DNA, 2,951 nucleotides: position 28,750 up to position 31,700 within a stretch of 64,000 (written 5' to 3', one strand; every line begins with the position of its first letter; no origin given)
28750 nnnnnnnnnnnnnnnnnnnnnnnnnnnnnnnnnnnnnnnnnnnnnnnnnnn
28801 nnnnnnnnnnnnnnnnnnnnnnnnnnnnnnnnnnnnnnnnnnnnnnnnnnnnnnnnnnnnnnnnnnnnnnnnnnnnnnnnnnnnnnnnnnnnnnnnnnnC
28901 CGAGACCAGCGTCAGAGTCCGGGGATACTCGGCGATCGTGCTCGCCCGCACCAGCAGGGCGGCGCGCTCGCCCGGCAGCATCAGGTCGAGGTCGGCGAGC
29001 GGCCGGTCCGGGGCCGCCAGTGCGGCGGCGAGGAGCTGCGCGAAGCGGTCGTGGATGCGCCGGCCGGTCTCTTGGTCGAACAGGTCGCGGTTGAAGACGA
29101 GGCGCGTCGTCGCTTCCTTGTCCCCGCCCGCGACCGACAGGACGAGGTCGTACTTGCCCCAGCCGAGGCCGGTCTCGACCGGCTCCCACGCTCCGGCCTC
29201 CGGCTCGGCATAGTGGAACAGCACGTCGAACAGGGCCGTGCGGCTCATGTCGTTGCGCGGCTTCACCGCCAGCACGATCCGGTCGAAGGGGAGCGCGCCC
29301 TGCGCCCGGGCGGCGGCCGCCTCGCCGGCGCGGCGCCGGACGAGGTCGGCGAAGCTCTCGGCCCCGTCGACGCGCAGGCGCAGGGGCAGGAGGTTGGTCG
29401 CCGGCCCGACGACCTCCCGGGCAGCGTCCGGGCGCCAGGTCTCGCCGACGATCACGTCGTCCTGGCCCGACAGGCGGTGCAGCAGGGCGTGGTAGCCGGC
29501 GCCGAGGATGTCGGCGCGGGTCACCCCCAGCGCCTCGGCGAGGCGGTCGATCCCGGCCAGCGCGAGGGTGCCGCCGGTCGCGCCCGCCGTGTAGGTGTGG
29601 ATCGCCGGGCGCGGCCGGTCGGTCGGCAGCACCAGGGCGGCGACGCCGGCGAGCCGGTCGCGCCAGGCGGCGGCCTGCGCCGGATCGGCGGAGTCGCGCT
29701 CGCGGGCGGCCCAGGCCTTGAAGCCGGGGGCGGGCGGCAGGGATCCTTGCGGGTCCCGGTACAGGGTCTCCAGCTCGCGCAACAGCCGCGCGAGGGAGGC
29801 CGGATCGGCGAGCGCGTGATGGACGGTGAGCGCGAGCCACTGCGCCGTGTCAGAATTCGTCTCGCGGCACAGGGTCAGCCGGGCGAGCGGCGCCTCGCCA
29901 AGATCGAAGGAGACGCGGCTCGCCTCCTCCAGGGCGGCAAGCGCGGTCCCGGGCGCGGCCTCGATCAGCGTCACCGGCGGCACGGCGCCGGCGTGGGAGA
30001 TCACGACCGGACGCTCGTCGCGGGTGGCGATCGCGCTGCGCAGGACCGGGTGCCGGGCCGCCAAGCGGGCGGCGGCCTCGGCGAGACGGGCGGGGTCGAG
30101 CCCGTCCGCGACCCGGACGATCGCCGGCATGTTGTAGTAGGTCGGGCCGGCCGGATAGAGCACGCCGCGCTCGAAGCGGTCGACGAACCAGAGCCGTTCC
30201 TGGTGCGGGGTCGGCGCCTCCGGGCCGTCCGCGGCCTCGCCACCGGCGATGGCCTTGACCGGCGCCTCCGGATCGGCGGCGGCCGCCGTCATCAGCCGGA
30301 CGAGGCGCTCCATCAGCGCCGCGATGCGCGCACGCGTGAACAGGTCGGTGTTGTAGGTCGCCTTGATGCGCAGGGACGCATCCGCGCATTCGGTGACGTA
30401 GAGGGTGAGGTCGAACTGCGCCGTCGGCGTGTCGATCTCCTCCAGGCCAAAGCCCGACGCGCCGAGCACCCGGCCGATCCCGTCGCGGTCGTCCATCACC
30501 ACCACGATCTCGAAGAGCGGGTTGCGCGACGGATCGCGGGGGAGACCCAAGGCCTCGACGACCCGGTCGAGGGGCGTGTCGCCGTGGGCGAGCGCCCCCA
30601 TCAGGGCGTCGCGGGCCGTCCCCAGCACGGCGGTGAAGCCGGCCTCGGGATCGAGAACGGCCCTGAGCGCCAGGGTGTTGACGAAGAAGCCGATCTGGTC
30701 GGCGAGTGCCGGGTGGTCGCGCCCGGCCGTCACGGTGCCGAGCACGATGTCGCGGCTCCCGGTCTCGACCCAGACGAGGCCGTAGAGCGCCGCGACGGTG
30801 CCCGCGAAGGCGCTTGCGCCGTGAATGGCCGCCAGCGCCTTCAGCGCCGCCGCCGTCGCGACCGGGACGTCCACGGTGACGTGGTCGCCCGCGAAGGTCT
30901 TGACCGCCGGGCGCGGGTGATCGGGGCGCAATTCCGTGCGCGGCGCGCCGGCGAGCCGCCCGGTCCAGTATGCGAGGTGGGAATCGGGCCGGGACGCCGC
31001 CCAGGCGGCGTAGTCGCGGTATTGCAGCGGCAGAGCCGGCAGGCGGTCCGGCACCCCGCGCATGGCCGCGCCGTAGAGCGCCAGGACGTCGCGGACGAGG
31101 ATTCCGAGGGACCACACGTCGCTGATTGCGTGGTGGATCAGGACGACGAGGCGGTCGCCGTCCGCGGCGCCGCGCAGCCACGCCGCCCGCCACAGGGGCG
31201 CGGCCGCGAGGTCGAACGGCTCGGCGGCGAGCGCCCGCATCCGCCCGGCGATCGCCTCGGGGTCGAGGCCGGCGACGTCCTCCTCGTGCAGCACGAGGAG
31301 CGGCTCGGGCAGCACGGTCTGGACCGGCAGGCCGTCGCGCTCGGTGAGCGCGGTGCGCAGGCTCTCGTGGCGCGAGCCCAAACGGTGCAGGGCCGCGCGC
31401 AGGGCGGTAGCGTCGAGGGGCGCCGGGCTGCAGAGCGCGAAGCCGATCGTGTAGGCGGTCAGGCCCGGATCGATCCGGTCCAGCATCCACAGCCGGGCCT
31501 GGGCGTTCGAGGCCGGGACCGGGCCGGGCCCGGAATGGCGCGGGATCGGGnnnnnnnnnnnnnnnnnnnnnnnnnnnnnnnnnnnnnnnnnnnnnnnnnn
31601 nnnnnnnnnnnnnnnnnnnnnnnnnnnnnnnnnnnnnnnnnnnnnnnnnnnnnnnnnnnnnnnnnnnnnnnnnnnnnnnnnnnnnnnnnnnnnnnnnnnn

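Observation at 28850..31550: Two complete condensation-family domains in tandem with no intervening carrier protein (T-C-C-A-T)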

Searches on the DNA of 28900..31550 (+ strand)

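Call 16: search_dna_similar(query=window:28900-31550:+, collection=plasmids, mode=near, max_rows=20)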
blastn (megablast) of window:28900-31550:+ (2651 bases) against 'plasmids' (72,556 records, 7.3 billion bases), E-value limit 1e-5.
No match.
